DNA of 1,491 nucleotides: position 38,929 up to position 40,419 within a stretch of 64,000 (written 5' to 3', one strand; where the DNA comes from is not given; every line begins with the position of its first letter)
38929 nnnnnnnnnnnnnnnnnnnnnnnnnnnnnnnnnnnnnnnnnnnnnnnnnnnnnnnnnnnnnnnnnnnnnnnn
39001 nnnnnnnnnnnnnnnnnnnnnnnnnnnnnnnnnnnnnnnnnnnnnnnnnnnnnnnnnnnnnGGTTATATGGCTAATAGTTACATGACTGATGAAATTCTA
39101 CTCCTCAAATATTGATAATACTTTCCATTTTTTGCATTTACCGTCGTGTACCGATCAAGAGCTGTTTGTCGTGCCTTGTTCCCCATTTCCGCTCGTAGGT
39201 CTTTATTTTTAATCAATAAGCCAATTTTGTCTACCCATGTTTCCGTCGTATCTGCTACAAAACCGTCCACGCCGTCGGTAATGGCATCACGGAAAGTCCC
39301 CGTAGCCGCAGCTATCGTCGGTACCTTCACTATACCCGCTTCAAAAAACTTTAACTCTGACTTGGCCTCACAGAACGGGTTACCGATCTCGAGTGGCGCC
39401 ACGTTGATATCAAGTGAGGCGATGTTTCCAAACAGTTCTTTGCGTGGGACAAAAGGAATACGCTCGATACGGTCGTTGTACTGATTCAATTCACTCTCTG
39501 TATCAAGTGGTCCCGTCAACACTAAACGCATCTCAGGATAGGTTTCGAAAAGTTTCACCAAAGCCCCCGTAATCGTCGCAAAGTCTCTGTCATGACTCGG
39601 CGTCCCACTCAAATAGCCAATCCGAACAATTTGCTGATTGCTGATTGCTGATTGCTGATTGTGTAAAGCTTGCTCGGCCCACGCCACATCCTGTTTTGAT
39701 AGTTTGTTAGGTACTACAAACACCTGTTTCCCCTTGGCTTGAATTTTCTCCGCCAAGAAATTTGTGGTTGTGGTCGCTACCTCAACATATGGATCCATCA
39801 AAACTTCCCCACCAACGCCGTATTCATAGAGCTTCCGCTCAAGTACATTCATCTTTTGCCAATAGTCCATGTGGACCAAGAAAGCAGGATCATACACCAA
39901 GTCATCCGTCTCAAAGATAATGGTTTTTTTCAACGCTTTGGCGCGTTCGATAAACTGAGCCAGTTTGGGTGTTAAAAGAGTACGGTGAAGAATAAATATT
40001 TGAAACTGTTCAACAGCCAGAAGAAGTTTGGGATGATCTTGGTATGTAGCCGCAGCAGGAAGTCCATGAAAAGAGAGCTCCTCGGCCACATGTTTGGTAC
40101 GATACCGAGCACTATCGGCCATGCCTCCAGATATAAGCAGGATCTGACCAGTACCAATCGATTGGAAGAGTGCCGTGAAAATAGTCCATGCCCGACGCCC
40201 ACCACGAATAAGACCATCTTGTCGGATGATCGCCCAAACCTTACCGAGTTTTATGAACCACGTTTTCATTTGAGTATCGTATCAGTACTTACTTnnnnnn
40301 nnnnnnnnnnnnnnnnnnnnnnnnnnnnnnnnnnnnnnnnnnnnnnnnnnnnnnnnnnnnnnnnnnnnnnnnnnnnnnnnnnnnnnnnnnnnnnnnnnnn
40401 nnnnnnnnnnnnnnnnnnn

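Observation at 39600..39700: Heptanucleotide (CAATCAG)x4 tandem repeat inside a glycosyltransferase ORF: candidate phase-variation switch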

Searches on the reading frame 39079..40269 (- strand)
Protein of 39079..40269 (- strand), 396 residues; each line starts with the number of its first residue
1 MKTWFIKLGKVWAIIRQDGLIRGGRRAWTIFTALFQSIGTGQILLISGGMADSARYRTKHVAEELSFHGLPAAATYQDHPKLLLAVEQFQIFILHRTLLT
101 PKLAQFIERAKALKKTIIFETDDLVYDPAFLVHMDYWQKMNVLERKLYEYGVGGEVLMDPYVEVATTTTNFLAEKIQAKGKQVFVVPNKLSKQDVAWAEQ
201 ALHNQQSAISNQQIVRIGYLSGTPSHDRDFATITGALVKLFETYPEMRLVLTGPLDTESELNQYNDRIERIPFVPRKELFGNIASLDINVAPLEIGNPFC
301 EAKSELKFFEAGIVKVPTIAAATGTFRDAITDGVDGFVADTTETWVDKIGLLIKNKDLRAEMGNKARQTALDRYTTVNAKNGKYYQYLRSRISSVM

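Call 7: search_protein_families(library=pfam, proteins=[window:39079-40269:-])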
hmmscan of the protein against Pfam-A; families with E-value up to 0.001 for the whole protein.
window:39079-40269:- (396 aa): 3 families
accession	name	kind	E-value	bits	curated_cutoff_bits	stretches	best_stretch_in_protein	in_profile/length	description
PF00534.26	Glycos_transf_1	-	4.8e-10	39.7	26.4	1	239-368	39-171/172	Glycosyl transferases group 1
PF13524.12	Glyco_trans_1_2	-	9.6e-09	35.8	25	1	242-377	10-136/144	Glycosyl transferase-like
PF13692.12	Glyco_trans_1_4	-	2.6e-08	34.7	27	1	241-355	28-142/142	Glycosyl transferases group 1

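Call 8: search_protein_families(library=ncbifam, proteins=[window:39079-40269:-])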
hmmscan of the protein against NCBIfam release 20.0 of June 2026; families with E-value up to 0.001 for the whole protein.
window:39079-40269:- (396 aa): 10 families
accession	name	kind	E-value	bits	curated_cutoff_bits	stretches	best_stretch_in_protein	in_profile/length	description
NF038229.1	Glyco4_Geo_Pelo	equivalog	5.6e-06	25.6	400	1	236-377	182-323/338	GPMC system family 4 glycosyltransferase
NF041876.1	EPS_EpsE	equivalog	6.6e-06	25.6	400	1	308-376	312-382/389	exopolysaccharide biosynthesis GT4 family glycosyltransferase EpsE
TIGR03449.1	mycothiol_MshA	equivalog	7e-05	21.9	462.5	1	309-370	321-384/406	D-inositol-3-phosphate glycosyltransferase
NF038298.1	EPS_HpsO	equivalog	8.5e-05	21.5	575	1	199-377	187-374/388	hormogonium polysaccharide biosynthesis glycosyltransferase HpsO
TIGR03088.1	stp2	hypoth_equivalog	0.00011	21.4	409.05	1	156-377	135-360/374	TIGR03088 family PEP-CTERM/XrtA system glycosyltransferase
TIGR03999.1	thiol_BshA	equivalog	0.00013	21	273.7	1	306-379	287-362/375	N-acetyl-alpha-D-glucosaminyl L-malate synthase BshA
NF041139.1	TreT_Thcocales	equivalog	0.00022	20.2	775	1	310-374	332-396/412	trehalose synthase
TIGR04157.1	glyco_rSAM_CFB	subfamily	0.00052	19.1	400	0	158-337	170-346/406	TIGR04157 family glycosyltransferase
TIGR04063.1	stp3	hypoth_equivalog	0.00056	18.9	442.05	0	180-370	179-375/397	TIGR04063 family PEP-CTERM/XrtA system glycosyltransferase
TIGR03087.1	stp1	hypoth_equivalog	0.00071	18.8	316.65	1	283-375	295-382/397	TIGR03087 family PEP-CTERM/XrtA system glycosyltransferase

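Call 9: find_homologous_proteins(query=window:39079-40269:-)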
Query window:39079-40269:- (396 aa): 1491 proteins with E <= 0.001 among 8000 candidates; the best 120 are listed.
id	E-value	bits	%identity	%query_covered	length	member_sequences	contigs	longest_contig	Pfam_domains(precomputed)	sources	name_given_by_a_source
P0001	4.4e-263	890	100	100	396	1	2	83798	PF00534.27,PF13524.13,PF13692.13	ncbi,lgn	-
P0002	1.6e-257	871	98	100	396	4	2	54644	PF00534.27,PF13524.13,PF13692.13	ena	-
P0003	2.8e-204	696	77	99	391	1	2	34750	PF00534.27,PF13524.13,PF13692.13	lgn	-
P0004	2.4e-200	683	75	99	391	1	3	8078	PF00534.27,PF13524.13,PF13692.13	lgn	-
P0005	4.0e-192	656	72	99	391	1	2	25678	PF00534.27,PF13524.13,PF13692.13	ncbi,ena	-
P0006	1.3e-190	651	73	99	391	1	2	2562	PF00534.27,PF13524.13,PF13692.13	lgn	-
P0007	1.4e-190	651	72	99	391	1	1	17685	PF00534.27,PF13524.13,PF13692.13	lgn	-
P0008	1.7e-180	618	69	99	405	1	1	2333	PF00534.27,PF13524.13,PF13692.13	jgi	jgi:glycosyltransferase involved in cell wall biosynthesis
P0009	2.9e-180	617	69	99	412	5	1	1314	PF13524.13,PF13692.13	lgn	-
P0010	4.0e-180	617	69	99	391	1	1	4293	PF00534.27,PF13524.13,PF13692.13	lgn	-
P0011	5.6e-179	613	69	99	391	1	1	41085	PF00534.27,PF13524.13,PF13692.13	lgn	-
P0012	8.1e-179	612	69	98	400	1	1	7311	PF00534.27,PF13524.13,PF13692.13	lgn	-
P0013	2.5e-177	608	68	100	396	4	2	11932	PF00534.27,PF13524.13,PF13692.13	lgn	-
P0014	4.2e-177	607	68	100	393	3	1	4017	PF00534.27,PF13524.13,PF13692.13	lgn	-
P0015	1.9e-176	605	67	100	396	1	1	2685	PF00534.27,PF13524.13,PF13692.13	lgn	-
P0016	4.6e-175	600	66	99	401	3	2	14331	PF00534.27,PF13524.13,PF13692.13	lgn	-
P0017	2.3e-174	598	67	98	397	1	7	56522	PF00534.27,PF13524.13,PF13692.13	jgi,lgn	jgi:glycosyltransferase involved in cell wall biosynthesis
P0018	2.5e-174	598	67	99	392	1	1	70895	PF00534.27,PF13524.13,PF13692.13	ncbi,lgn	-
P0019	2.8e-173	594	68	99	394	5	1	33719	PF00534.27,PF13524.13,PF13692.13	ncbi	-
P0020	8.5e-173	593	67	100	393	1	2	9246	PF00534.27,PF13524.13,PF13692.13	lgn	-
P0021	2.4e-172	591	67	99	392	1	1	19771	PF00534.27,PF13524.13,PF13692.13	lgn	-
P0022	2.6e-172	591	66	98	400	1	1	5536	PF00534.27,PF13524.13,PF13692.13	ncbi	-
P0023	3.9e-172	590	65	99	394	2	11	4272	PF00534.27,PF13524.13,PF13692.13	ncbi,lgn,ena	-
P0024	6.9e-172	590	66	99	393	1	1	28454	PF00534.27,PF13524.13,PF13692.13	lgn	-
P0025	1.5e-171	588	66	99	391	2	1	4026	PF00534.27,PF13524.13,PF13692.13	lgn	-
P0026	1.8e-171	588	65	98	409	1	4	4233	PF00534.27,PF13524.13,PF13692.13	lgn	-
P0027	4.9e-171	587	66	98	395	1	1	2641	PF00534.27,PF13524.13,PF13692.13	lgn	-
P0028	5.0e-171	587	67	99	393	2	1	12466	PF00534.27,PF13524.13,PF13692.13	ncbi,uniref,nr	ncbi:glycosyltransferase [Candidatus Dojkabacteria bacterium]|uniref:Glycosyltransferase n=1 Tax=Can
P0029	1.6e-170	585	66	98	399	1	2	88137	PF00534.27,PF13524.13,PF13692.13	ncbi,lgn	ncbi:MAG: glycosyltransferase [Candidatus Moraniibacteriota bacterium]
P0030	9.6e-170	583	66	98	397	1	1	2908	PF00534.27,PF13524.13,PF13692.13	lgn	-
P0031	2.9e-169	581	66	98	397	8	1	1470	PF00534.27,PF13524.13,PF13692.13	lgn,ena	-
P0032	3.7e-168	577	65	99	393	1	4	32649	PF00534.27,PF13524.13,PF13692.13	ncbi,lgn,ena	-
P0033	1.1e-167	576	65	99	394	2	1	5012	PF00534.27,PF13524.13,PF13692.13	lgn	-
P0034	1.6e-167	575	65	98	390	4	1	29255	PF00534.27,PF13524.13,PF13692.13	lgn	-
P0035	3.8e-167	574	63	99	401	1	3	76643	PF00534.27,PF13524.13,PF13692.13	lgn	-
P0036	3.8e-167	574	65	98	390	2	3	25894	PF00534.27,PF13524.13,PF13692.13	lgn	-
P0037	4.7e-167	574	65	99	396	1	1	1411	PF00534.27,PF13524.13,PF13692.13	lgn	-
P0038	1.4e-166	572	65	98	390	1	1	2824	PF00534.27,PF13524.13,PF13692.13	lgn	-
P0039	3.5e-166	571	65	99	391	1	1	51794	PF00534.27,PF13524.13,PF13692.13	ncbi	ncbi:MAG: glycosyltransferase [Undibacterium sp.]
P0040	6.2e-166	570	64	98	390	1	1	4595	PF00534.27,PF13524.13,PF13692.13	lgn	-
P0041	7.0e-166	570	65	99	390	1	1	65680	PF00534.27,PF13524.13,PF13692.13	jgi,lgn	-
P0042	7.9e-166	570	64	98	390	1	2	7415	PF00534.27,PF13524.13,PF13692.13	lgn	-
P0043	8.5e-166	570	63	98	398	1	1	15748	PF00534.27,PF13524.13,PF13692.13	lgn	-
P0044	9.5e-166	569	65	98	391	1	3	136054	PF00534.27,PF13524.13,PF13692.13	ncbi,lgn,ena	-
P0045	5.9e-165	567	65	98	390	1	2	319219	PF00534.27,PF13524.13,PF13692.13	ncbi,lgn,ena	-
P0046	2.5e-164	565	63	99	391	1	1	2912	PF00534.27,PF13524.13,PF13692.13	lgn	-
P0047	4.6e-164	564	65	99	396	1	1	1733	PF00534.27,PF13524.13,PF13692.13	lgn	-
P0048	4.6e-164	564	62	98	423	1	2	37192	PF00534.27,PF13524.13,PF13692.13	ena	-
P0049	2.1e-163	562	63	98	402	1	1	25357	PF00534.27,PF13524.13,PF13692.13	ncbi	ncbi:MAG: glycosyltransferase family 4 protein [Candidatus Moraniibacteriota bacterium]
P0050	1.6e-162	559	63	99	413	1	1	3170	PF00534.27,PF13524.13,PF13692.13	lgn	-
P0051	4.0e-162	557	63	98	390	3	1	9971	PF00534.27,PF13524.13,PF13692.13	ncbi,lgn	-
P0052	1.1e-161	556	65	96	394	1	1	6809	PF00534.27,PF13524.13,PF13692.13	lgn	-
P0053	1.3e-161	556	62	99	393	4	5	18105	PF00534.27,PF13524.13,PF13692.13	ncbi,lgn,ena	-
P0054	2.0e-161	555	63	99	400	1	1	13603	PF00534.27,PF13524.13,PF13692.13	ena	-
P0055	2.1e-161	555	64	99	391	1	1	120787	PF00534.27,PF13524.13,PF13692.13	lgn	-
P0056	4.2e-160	551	63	99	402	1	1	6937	PF00534.27,PF13524.13,PF13692.13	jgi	jgi:O-antigen biosynthesis protein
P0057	6.1e-159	547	62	99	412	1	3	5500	PF00534.27,PF13524.13,PF13692.13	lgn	-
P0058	1.3e-158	546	63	99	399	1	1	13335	PF00534.27,PF13524.13,PF13692.13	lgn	-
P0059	2.6e-157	542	67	90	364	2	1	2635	PF00534.27,PF13524.13,PF13692.13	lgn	-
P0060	5.2e-157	541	62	99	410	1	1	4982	PF00534.27,PF13524.13,PF13692.13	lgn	-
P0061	5.5e-157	541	62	99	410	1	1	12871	PF00534.27,PF13524.13,PF13692.13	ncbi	ncbi:MAG: glycosyltransferase [Candidatus Moraniibacteriota bacterium]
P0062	1.6e-156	539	61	99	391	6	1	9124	PF00534.27,PF13524.13,PF13692.13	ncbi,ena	ncbi:MAG: glycosyltransferase [Patescibacteria group bacterium]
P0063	3.8e-156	538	63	99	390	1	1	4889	PF00534.27,PF13524.13,PF13692.13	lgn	-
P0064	4.3e-156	538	62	99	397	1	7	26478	PF00534.27,PF13524.13,PF13692.13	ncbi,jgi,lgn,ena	-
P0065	6.2e-156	537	60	99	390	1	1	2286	PF00534.27,PF13524.13,PF13692.13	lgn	-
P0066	6.6e-156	537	61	99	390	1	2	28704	PF00534.27,PF13524.13,PF13692.13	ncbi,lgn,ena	-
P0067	2.9e-155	535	61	99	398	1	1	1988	PF00534.27,PF13524.13,PF13692.13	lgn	-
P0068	9.4e-155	533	62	100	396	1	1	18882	PF13524.13,PF13692.13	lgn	-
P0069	2.5e-154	532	60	99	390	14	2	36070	PF00534.27,PF13524.13,PF13692.13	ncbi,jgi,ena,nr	ncbi:MAG: hypothetical protein COZ29_00290 [Candidatus Moranbacteria bacterium CG_4_10_14_3_um_filte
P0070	2.7e-154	532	61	99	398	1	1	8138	PF00534.27,PF13524.13,PF13692.13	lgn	-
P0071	2.7e-154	532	60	99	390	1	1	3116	PF00534.27,PF13524.13,PF13692.13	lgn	-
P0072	4.7e-154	531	61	99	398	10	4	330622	PF00534.27,PF13524.13,PF13692.13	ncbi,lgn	-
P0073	1.2e-153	530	60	99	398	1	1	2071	PF00534.27,PF13524.13,PF13692.13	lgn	-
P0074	2.1e-153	529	61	99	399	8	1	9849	PF00534.27,PF13524.13,PF13692.13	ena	-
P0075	2.3e-153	529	59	99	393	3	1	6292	PF00534.27,PF13524.13,PF13692.13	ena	-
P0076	4.0e-153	528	61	98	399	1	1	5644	PF00534.27,PF13524.13,PF13692.13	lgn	-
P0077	9.5e-153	527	62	98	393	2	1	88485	PF00534.27,PF13524.13,PF13692.13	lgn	-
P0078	9.7e-153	527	60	98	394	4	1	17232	PF00534.27,PF13524.13,PF13692.13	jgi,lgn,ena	jgi:glycosyltransferase involved in cell wall biosynthesis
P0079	1.3e-152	526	61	99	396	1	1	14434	PF00534.27,PF13524.13,PF13692.13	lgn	-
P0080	3.0e-152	525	60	99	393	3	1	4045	PF00534.27,PF13524.13,PF13692.13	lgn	-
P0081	6.2e-152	524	60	99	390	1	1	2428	PF00534.27,PF13524.13,PF13692.13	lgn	-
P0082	8.9e-152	523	59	100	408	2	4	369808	PF00534.27,PF13524.13,PF13692.13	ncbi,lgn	-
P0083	2.5e-151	522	58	98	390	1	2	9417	PF00534.27,PF13524.13,PF13692.13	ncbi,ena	-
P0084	2.8e-151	522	57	99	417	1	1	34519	PF00534.27,PF13524.13,PF13692.13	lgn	-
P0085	3.0e-151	522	59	100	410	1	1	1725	PF00534.27,PF13524.13,PF13692.13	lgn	-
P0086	3.2e-151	522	58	99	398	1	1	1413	PF00534.27,PF13524.13,PF13692.13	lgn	-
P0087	3.2e-151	522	60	99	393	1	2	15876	PF00534.27,PF13524.13,PF13692.13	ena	-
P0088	3.8e-151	521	58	99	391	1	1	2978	PF00534.27,PF13524.13,PF13692.13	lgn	-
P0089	4.7e-151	521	58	99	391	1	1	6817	PF00534.27,PF13524.13,PF13692.13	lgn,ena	-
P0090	5.5e-151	521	60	99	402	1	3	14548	PF00534.27,PF13524.13,PF13692.13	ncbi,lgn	-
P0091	6.5e-151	521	61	99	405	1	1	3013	PF00534.27,PF13524.13,PF13692.13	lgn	-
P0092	1.0e-150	520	60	99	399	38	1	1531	PF00534.27,PF13524.13,PF13692.13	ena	-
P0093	1.2e-150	520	60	99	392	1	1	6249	PF00534.27,PF13524.13,PF13692.13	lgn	-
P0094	1.2e-150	520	59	99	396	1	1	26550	PF00534.27,PF13524.13,PF13692.13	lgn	-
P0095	1.3e-150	520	58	98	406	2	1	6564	PF00534.27,PF13524.13,PF13692.13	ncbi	-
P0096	2.2e-150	519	59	99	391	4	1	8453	PF00534.27,PF13524.13,PF13692.13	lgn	-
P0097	2.4e-150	519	60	99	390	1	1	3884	PF00534.27,PF13524.13,PF13692.13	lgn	-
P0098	2.9e-150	518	59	99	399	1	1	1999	PF00534.27,PF13524.13,PF13692.13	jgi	jgi:glycosyltransferase involved in cell wall biosynthesis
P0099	3.0e-150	518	58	99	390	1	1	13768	PF00534.27,PF13524.13,PF13692.13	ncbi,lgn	ncbi:MAG: glycosyltransferase [Candidatus Moraniibacteriota bacterium]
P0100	3.6e-150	518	60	99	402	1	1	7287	PF00534.27,PF13524.13,PF13692.13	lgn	-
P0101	4.4e-150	518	59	99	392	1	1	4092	PF00534.27,PF13524.13,PF13692.13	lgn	-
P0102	5.5e-150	518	58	99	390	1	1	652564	PF00534.27,PF13524.13,PF13692.13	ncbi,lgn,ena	-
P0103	1.5e-149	516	58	99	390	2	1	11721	PF00534.27,PF13524.13,PF13692.13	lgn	-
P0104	1.8e-149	516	58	99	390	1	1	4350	PF00534.27,PF13524.13,PF13692.13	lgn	-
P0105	2.3e-149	515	59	99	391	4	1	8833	PF00534.27,PF13524.13,PF13692.13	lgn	-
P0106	3.1e-149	515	59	100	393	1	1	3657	PF00534.27,PF13524.13,PF13692.13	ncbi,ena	-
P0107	4.1e-149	515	59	99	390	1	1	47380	PF00534.27,PF13524.13,PF13692.13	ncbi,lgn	-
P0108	4.4e-149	515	61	98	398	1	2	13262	PF00534.27,PF13524.13,PF13692.13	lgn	-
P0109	6.3e-149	514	59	99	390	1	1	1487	PF00534.27,PF13524.13,PF13692.13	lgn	-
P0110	1.6e-148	513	59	98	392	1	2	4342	PF00534.27,PF13524.13,PF13692.13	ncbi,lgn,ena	-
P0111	2.9e-148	512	59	99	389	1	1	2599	PF00534.27,PF13524.13,PF13692.13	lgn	-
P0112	3.4e-148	512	58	99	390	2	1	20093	PF00534.27,PF13524.13,PF13692.13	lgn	-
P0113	4.1e-148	511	59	99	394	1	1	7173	PF00534.27,PF13524.13,PF13692.13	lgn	-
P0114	5.9e-148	511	60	99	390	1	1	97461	PF00534.27,PF13524.13,PF13692.13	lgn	-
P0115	6.2e-148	511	60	99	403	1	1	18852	PF00534.27,PF13524.13,PF13692.13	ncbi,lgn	-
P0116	8.2e-148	510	60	99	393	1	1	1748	PF00534.27,PF13524.13,PF13692.13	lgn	-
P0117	1.3e-147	510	59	99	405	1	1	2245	PF00534.27,PF13524.13,PF13692.13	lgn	-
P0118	1.6e-147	509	58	99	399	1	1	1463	PF00534.27,PF13524.13,PF13692.13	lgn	-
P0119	2.1e-147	509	59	99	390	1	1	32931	PF00534.27,PF13524.13,PF13692.13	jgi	jgi:glycosyltransferase involved in cell wall biosynthesis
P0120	5.3e-147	508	59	99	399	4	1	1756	PF00534.27,PF13524.13,PF13692.13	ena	-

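Call 13: find_encoding_contigs(protein=P0001, flank=3000, max_places=6)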
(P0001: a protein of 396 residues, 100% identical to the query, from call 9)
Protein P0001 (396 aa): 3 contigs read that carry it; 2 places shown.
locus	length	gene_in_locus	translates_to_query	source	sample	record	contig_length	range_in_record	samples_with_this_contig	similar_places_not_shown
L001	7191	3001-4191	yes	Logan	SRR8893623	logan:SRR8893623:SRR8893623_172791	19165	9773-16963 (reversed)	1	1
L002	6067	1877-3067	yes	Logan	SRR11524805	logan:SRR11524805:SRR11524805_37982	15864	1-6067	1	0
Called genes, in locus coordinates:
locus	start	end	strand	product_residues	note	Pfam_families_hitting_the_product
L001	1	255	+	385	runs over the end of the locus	PF12704:MacB_PCD, PF02687:FtsX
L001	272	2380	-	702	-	PF00912:Transgly, PF00905:Transpeptidase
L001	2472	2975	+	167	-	PF00293:NUDIX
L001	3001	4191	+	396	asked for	PF13692:Glyco_trans_1_4, PF00534:Glycos_transf_1, PF13524:Glyco_trans_1_2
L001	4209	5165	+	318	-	PF01073:3Beta_HSD, PF01370:Epimerase, PF02719:Polysacc_synt_2, PF04321:RmlD_sub_bind, PF07993:NAD_binding_4, PF08659:KR (weak), PF16363:GDP_Man_Dehyd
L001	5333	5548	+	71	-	-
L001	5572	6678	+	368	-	PF13439:Glyco_transf_4, PF00534:Glycos_transf_1, PF13692:Glyco_trans_1_4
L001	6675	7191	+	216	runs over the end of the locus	-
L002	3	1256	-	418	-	?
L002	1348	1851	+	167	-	PF00293:NUDIX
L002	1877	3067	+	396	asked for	PF13692:Glyco_trans_1_4, PF00534:Glycos_transf_1, PF13524:Glyco_trans_1_2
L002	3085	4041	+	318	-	PF01073:3Beta_HSD, PF01370:Epimerase, PF02719:Polysacc_synt_2, PF04321:RmlD_sub_bind, PF07993:NAD_binding_4, PF08659:KR (weak), PF16363:GDP_Man_Dehyd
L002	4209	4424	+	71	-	-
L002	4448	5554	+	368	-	PF13439:Glyco_transf_4, PF00534:Glycos_transf_1, PF13692:Glyco_trans_1_4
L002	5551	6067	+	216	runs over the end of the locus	-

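Call 14: find_encoding_contigs(protein=P0002, flank=3000, max_places=6)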
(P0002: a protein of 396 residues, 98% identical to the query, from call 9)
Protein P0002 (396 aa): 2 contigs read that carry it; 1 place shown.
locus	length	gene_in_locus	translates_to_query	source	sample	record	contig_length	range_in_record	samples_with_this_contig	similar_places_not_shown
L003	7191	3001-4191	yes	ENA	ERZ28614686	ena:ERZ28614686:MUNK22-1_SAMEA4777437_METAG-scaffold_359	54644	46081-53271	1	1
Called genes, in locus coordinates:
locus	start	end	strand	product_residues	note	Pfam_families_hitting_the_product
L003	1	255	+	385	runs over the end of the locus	PF12704:MacB_PCD, PF02687:FtsX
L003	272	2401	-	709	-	PF00912:Transgly, PF00905:Transpeptidase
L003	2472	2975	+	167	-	PF00293:NUDIX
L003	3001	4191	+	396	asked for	PF13692:Glyco_trans_1_4, PF00534:Glycos_transf_1, PF13524:Glyco_trans_1_2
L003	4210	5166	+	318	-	PF01073:3Beta_HSD, PF01370:Epimerase, PF02719:Polysacc_synt_2, PF04321:RmlD_sub_bind, PF07993:NAD_binding_4, PF08659:KR (weak), PF16363:GDP_Man_Dehyd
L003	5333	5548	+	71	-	-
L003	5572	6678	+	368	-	PF13439:Glyco_transf_4, PF00534:Glycos_transf_1, PF13692:Glyco_trans_1_4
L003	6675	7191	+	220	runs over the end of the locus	-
